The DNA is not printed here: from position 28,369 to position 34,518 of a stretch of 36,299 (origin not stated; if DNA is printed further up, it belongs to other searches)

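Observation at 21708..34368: Tandem giant paralogues with an unassigned modular architecture, the best candidate for a novel surface or secreted system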

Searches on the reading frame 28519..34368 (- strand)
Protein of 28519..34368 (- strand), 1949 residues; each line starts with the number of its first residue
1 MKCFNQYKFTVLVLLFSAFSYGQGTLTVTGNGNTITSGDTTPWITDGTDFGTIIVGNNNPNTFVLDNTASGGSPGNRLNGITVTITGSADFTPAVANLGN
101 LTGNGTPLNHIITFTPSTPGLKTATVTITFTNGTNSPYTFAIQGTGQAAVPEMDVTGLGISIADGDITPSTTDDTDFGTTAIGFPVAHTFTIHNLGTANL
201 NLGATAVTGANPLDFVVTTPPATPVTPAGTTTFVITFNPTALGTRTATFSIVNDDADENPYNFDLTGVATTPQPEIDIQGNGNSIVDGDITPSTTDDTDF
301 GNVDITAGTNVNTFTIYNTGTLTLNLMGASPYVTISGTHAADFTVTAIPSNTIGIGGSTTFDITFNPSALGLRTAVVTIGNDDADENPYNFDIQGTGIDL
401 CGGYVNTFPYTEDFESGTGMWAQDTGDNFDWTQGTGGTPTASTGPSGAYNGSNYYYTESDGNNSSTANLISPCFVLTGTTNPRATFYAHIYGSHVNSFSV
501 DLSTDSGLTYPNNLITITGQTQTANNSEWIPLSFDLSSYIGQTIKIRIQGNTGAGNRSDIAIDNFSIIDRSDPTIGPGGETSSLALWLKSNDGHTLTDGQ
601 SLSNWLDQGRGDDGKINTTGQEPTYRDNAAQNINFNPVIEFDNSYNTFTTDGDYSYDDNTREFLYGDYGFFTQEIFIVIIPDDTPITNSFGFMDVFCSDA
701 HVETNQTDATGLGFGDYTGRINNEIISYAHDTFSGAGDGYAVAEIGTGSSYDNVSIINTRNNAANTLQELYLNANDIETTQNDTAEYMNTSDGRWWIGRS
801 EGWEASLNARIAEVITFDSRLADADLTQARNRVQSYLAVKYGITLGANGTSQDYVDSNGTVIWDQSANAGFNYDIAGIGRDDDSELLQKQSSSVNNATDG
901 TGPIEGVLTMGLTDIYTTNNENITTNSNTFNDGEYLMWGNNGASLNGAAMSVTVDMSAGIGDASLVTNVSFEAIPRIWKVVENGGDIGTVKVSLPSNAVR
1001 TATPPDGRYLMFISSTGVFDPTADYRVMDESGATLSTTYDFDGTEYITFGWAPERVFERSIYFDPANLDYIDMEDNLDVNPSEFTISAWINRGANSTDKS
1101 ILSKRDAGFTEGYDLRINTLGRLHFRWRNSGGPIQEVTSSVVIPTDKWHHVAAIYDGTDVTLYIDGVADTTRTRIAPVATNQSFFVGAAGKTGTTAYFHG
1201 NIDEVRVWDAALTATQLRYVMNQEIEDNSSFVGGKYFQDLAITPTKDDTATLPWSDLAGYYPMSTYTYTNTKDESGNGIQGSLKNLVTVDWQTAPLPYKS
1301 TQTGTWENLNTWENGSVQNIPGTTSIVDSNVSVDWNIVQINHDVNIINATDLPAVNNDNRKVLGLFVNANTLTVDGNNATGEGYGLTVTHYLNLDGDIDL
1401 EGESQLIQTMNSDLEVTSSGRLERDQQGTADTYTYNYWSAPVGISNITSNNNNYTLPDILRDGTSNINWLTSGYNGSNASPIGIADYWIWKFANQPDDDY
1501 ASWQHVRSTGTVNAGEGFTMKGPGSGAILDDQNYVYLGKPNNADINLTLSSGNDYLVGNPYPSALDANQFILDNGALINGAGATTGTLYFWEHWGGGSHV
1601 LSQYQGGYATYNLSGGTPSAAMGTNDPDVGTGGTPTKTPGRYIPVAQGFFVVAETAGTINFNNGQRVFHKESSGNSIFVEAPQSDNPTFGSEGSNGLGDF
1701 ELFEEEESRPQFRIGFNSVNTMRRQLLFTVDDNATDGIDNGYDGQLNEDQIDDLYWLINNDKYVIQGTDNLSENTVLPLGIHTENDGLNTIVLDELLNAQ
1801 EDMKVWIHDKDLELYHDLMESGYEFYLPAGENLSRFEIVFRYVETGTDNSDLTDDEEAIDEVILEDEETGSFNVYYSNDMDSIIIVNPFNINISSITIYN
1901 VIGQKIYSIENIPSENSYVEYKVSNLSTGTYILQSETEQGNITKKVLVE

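Call 6: search_protein_families(library=pfam, proteins=[window:28519-34368:-], max_evalue=0.01)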
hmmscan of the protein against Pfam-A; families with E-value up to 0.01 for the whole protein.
window:28519-34368:- (1949 aa): 12 families
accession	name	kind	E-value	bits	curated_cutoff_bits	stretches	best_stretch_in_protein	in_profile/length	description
PF13385.13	Laminin_G_3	-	6.3e-31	108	27.6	1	1069-1217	5-150/151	Concanavalin A-like lectin/glucanases superfamily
PF22544.2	HYDIN_VesB_CFA65-like_Ig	-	1.6e-14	54.4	25.5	2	173-258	8-91/100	HYDIN/CFA65/VesB-like, Ig-like domain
PF00629.30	MAM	-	2e-12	47.7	26.4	1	413-567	2-152/158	MAM domain, meprin/A5/mu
PF07610.17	DUF1573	-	5e-09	36.5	26.1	1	172-267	5-96/98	Protein of unknown function (DUF1573)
PF02210.31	Laminin_G_2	-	3.8e-08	34.3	22.9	1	1120-1207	27-123/126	Laminin G domain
PF20773.4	InhA-like_MAM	-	1.8e-06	28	26.9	1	451-564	37-159/191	Immune inhibitor A-like, MAM domain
PF12371.14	TMEM131_like_N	-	3.2e-06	27.7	28.8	1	176-251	9-82/84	Transmembrane protein 131-like N-terminal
PF22073.2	Cep192_D4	-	8e-06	26.5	35.5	0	171-268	7-110/112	Cep192 domain 4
PF18962.6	Por_Secre_tail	-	1.3e-05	25.8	27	1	1888-1948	17-75/75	Secretion system C-terminal sorting domain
PF15780.11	ASH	-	0.0002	21.9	27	0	174-255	13-92/98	Abnormal spindle-like microcephaly-assoc'd, ASPM-SPD-2-Hydin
PF00054.30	Laminin_G_1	-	0.00043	20.9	24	1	1121-1193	29-104/131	Laminin G domain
PF24507.1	Ig_CFAP65_4th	-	0.0057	17.5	27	0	220-268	29-75/76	CFAP65, fourth Ig-like domain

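Call 7: search_protein_families(library=ncbifam, proteins=[window:28519-34368:-], max_evalue=0.01)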
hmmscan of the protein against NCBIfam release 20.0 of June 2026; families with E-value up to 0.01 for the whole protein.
window:28519-34368:- (1949 aa): 5 families
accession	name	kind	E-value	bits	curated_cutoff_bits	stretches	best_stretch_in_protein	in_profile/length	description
NF012200.0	choice_anch_D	domain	2.3e-54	182.5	45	3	274-386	1-108/108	choice-of-anchor D domain-containing protein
NF038128.1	choice_anch_J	domain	1.1e-10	42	30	1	410-567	2-162/162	choice-of-anchor J domain-containing protein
NF033708.1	T9SS_Cterm_ChiA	domain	6.1e-06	26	40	1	1893-1947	1-53/55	T9SS sorting signal type C domain-containing protein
TIGR04183.1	Por_Secre_tail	domain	6.9e-06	26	23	1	1881-1948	8-71/72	T9SS type A sorting domain-containing protein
NF041425.1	OS_HP2_seleno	subfamily_domain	0.0074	16.6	100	0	176-204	7-35/98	OS_HP2 family (seleno)protein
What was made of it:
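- Checked: Domains (calls 6, 7).
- TIGR04183 scores above its cutoff (call 7). These are MAM, LamG and Ig-like domains (calls 6, 7).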

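Call 10: search_solved_structures(query=window:28519-34368:-, max_evalue=1, show_alignments=1)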
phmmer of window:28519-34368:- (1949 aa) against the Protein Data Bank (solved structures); distinct sequences matched with E-value up to 1: 6.
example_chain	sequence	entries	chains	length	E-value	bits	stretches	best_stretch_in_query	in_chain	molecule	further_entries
8gl8_D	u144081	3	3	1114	5e-17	64.1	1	1500-1947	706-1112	RemZ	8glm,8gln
8yt7_A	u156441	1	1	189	6.1e-07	30.6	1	420-567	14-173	Scavenger receptor SR-C-like protein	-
5hon_A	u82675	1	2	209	9.3e-05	23.4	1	1133-1218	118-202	Extracellular arabinanase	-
5l73_A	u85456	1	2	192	0.0001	23.3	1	438-569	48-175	Neuropilin-1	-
10ri_E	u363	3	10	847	0.00055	20.8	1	438-569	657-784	Neuropilin-1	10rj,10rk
8sl1_A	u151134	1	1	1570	0.3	11.8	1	1146-1219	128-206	Pappalysin-2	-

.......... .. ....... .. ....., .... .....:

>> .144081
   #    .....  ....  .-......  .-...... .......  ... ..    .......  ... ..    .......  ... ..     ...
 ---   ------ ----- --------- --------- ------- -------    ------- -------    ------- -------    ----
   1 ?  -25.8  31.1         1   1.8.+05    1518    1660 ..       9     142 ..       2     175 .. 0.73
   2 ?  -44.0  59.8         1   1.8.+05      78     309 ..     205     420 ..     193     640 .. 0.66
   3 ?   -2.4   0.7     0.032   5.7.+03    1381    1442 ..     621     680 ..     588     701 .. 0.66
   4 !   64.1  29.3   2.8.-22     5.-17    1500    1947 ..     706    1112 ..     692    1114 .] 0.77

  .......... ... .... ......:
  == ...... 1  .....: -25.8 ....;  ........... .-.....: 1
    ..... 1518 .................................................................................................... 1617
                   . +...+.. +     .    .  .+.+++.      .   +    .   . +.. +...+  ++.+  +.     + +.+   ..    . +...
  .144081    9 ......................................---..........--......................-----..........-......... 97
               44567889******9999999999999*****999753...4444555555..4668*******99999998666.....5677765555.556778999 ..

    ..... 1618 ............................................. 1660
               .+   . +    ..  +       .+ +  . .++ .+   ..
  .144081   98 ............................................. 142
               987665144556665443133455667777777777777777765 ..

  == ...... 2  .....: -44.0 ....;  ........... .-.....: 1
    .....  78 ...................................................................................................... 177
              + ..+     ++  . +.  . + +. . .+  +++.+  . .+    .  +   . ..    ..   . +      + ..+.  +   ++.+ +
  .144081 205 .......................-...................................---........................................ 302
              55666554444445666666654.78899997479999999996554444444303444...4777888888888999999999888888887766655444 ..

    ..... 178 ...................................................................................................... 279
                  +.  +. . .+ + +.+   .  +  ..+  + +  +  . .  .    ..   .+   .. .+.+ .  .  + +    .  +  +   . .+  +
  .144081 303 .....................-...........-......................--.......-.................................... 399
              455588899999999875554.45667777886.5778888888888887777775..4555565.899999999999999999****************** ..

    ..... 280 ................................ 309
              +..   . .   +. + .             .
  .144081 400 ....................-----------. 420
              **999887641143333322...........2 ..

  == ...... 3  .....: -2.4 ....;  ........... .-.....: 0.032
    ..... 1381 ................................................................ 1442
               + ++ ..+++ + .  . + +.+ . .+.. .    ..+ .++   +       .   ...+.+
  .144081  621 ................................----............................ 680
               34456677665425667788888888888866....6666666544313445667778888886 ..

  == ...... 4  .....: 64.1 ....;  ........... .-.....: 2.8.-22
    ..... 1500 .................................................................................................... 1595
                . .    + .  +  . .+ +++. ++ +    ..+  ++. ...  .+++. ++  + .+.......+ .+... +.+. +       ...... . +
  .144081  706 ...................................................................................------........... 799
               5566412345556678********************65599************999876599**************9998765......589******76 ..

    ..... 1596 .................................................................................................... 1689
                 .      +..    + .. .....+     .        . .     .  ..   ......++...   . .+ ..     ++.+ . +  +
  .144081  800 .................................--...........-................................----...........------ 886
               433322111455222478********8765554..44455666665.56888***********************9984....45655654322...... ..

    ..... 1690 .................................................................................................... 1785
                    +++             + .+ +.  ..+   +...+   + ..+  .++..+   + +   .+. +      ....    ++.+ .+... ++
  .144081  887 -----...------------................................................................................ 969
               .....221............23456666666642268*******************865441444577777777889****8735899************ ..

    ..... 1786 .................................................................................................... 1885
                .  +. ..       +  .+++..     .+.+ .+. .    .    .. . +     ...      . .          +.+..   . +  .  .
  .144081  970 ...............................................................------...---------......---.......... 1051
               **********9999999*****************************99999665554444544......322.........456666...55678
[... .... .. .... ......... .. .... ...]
